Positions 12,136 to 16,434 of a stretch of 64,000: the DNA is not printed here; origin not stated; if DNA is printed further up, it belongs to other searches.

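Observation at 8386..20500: Glycan-assembly island with polymerase-like GT modules fused or coupled to coiled-coil 'rulers' and capping-type methyltransferases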

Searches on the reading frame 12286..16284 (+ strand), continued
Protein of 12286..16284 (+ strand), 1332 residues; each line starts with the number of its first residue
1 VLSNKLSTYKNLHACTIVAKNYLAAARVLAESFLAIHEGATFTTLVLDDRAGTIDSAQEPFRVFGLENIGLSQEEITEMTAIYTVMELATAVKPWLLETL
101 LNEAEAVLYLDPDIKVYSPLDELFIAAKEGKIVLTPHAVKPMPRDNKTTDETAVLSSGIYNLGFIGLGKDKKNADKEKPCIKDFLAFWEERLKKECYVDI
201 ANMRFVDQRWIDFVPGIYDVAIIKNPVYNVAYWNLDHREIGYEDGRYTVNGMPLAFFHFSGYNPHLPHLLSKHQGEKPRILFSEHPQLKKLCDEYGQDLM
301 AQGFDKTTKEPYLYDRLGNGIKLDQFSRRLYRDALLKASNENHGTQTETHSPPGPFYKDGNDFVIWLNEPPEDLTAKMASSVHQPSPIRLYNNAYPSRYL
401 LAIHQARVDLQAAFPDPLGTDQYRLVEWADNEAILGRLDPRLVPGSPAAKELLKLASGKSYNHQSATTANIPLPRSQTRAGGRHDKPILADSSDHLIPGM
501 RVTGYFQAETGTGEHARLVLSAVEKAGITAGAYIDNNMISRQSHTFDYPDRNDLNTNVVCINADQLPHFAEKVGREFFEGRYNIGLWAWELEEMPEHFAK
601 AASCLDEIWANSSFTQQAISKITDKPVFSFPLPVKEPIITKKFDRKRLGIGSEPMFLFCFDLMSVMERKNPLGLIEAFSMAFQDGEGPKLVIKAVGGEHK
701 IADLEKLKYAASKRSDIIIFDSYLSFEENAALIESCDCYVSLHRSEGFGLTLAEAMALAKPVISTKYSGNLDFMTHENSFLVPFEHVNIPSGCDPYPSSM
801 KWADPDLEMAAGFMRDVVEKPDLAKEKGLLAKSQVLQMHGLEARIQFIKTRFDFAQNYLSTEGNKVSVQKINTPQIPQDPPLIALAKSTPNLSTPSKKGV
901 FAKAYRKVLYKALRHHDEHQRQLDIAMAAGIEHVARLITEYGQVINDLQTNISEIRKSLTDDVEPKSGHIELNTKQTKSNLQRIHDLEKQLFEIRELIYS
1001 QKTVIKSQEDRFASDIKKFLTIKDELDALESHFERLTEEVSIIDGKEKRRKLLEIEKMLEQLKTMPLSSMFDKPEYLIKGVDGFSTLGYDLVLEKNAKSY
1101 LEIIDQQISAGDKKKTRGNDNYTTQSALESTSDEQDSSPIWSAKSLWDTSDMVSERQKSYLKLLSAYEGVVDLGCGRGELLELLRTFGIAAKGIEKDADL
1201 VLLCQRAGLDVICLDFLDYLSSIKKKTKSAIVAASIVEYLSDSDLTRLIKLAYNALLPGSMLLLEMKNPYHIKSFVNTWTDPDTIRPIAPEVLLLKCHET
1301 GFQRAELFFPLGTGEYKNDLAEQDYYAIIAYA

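Call 60: fold_search(model_id=the predicted structure, library=pdb)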
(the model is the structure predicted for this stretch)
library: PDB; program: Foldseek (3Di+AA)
matches with E <= 10: 1593; with E <= 0.001: 492
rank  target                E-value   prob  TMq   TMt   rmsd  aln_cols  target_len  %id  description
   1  6zjh_AAA              1.2e-13  1.00  0.24  0.66   5.8       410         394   14  Trehalose transferase from Thermoproteus uzoniensis soaked with trehalose (released 2020-11-25)
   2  6zn1                  4.1e-13  1.00  0.24  0.65   5.8       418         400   14  Trehalose transferase bound to alpha-D-glucopyranosyl-beta-galactopyranose from Thermoproteus uzoniensis (released 2021-01-20)
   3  3oy2_A                6.0e-13  1.00  0.25  0.69   6.0       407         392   15  Crystal structure of a putative glycosyltransferase from Paramecium bursaria Chlorella virus NY2A (released 2010-11-17)
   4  6zj7                  7.1e-13  1.00  0.24  0.65   5.4       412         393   14  Trehalose transferase (TreT) from Thermoproteus uzoniensis soaked with Mg (released 2020-09-30)
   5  6zmz                  9.8e-13  1.00  0.23  0.63   6.1       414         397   14  UDPG-bound Trehalose transferase from Thermoproteus uzoniensis (released 2020-09-30)
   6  6zj4                  1.9e-12  1.00  0.24  0.67   5.8       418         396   14  apo-Trehalose transferase (apo-TreT) from Thermoproteus uzoniensis (released 2020-09-30)
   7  3mbo_C                4.0e-12  1.00  0.24  0.68   6.2       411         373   16  Crystal Structure of the Glycosyltransferase BaBshA bound with UDP and L-malate (released 2010-09-29)
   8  6tvp_A                7.7e-12  1.00  0.24  0.65   6.3       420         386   14  Structure of Mycobacterium smegmatis alpha-maltose-1-phosphate synthase GlgM (released 2020-04-22)
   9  6n1x                  8.2e-12  1.00  0.23  0.65   7.5       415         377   14  BshA from Staphylococcus aureus complexed with UDP and N-acetylglucosamine (released 2019-08-21)
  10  6tvp_B                2.1e-11  1.00  0.23  0.63   7.1       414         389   13  Structure of Mycobacterium smegmatis alpha-maltose-1-phosphate synthase GlgM (released 2020-04-22)
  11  4f9f_E                2.7e-11  1.00  0.20  0.47   7.0       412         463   10  Crystal Structure of VldE, the pseudo-glycosyltransferase, in complex with GDP and Trehalose (released 2012-10-17)
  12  8rz3_A                3.2e-11  1.00  0.23  0.72   5.9       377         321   11  Structures of Se- glycosyltransferase SenB from Variovorax paradoxus (released 2024-09-11)
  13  7qh9_DDD              4.4e-11  1.00  0.19  0.43   4.8       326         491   14  TarM(Se)_G117R-4RboP (released 2023-05-10)
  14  4xsu_A                4.9e-11  1.00  0.23  0.67   6.3       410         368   13  Crystal structure of Anabaena Alr3699/HepE in complex with UDP and glucose (released 2016-01-13)
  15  7qh9_CCC              5.2e-11  1.00  0.20  0.46   4.3       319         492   15  TarM(Se)_G117R-4RboP (released 2023-05-10)
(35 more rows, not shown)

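Call 73: search_protein_families(library=pfam, alignment_id=A7, max_evalue=0.001)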
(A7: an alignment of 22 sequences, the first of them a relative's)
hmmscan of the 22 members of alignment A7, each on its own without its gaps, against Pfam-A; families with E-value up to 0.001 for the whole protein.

A. member 1, L024:9231-9995:+ (254 aa): 2 families
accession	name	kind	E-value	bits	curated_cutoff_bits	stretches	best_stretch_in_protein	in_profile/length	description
PF00005.33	ABC_tran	-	9.3e-20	72.1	25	1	50-181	1-135/137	ABC transporter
PF13304.12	AAA_21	-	0.00036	21.1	27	0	64-83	3-22/304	AAA domain, putative AbiEii toxin, Type IV TA system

B. families by the number of members that match (of 22 scanned): 9 families
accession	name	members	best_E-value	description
PF00005.33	ABC_tran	14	3.4e-35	ABC transporter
PF13304.12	AAA_21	13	2.9e-11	AAA domain, putative AbiEii toxin, Type IV TA system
PF14524.12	Wzt_C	7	1.5e-18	Wzt C-terminal domain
PF01061.29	ABC2_membrane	6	3.6e-17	ABC-2 type transporter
PF13476.12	AAA_23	3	0.00018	AAA domain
PF13555.12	AAA_29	2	0.0002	P-loop containing region of AAA domain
PF02463.25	SMC_N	1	4e-08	RecF/RecN/SMC N terminal domain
PF17675.6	APG6_N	1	6.8e-05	Apg6 coiled-coil region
PF13401.12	AAA_22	1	0.00013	AAA domain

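Call 89: search_protein_families(library=pfam, proteins=[L014:12422-14656:+, L017:12383-14698:+, L022:12374-13735:+, L026:6251-7705:+, L025:12341-13786:+, L047:2749-3927:+, L045:3511-4410:+, L044:3571-5580:+, L064:7598-9997:+, L080:12356-13540:+], max_evalue=0.001)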
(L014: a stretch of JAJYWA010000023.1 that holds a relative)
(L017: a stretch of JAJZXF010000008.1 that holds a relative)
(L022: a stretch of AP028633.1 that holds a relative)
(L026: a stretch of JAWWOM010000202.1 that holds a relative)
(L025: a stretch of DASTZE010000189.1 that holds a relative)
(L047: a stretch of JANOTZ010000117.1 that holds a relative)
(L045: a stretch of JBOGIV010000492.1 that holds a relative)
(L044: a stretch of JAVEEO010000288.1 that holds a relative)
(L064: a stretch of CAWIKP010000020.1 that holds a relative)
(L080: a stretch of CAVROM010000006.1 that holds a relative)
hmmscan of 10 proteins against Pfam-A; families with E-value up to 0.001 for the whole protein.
L014:12422-14656:+ (745 aa): 1 family
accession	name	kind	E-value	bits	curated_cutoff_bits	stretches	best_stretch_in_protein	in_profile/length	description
PF16261.11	DUF4915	-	3.9e-20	72.8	35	1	267-433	98-261/316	Domain of unknown function (DUF4915)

L017:12383-14698:+ (772 aa): 1 family
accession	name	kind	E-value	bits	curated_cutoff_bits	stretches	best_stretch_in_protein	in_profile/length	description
PF16261.11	DUF4915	-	1.1e-21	77.8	35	1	292-491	98-309/316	Domain of unknown function (DUF4915)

L022:12374-13735:+ (454 aa): 4 families
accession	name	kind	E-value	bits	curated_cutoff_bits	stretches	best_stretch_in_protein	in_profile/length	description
PF01135.25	PCMT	-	7.7e-09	36.1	20.3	1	243-306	69-130/210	Protein-L-isoaspartate(D-aspartate) O-methyltransferase (PCMT)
PF05050.19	Methyltransf_21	-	3.2e-08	34.3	22.7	1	255-391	1-149/173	Methyltransferase FkbM domain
PF13649.12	Methyltransf_25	-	9.3e-06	26.7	27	1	254-309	2-55/97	Methyltransferase domain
PF13847.12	Methyltransf_31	-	0.00016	21.8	27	1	249-302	3-56/145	Methyltransferase domain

L026:6251-7705:+ (485 aa): 2 families
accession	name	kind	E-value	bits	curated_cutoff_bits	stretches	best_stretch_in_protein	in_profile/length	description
PF05050.19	Methyltransf_21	-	2.2e-17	64.2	22.7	1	276-441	1-171/173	Methyltransferase FkbM domain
PF01135.25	PCMT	-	1.1e-05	25.8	20.3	1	264-318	69-121/210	Protein-L-isoaspartate(D-aspartate) O-methyltransferase (PCMT)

L025:12341-13786:+ (482 aa): 2 families
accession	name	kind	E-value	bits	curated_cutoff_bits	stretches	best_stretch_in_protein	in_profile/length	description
PF08241.18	Methyltransf_11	-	3.8e-08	34.3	21.2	1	291-395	6-94/95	Methyltransferase domain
PF13649.12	Methyltransf_25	-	0.00016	22.7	27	0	297-359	13-80/97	Methyltransferase domain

L047:2749-3927:+ (393 aa): 1 family
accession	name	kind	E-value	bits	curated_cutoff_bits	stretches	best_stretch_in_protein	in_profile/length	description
PF05050.19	Methyltransf_21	-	4.3e-09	37.2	22.7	1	193-355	1-172/173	Methyltransferase FkbM domain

L045:3511-4410:+ (300 aa): 0 families

L044:3571-5580:+ (670 aa): 0 families

L064:7598-9997:+ (800 aa): 0 families

L080:12356-13540:+ (395 aa): 2 families
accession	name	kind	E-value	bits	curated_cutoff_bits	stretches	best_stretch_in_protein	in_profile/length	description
PF08241.18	Methyltransf_11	-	1.7e-07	32.2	21.2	1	233-308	39-95/95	Methyltransferase domain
PF13649.12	Methyltransf_25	-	0.00018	22.5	27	0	234-270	43-79/97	Methyltransferase domain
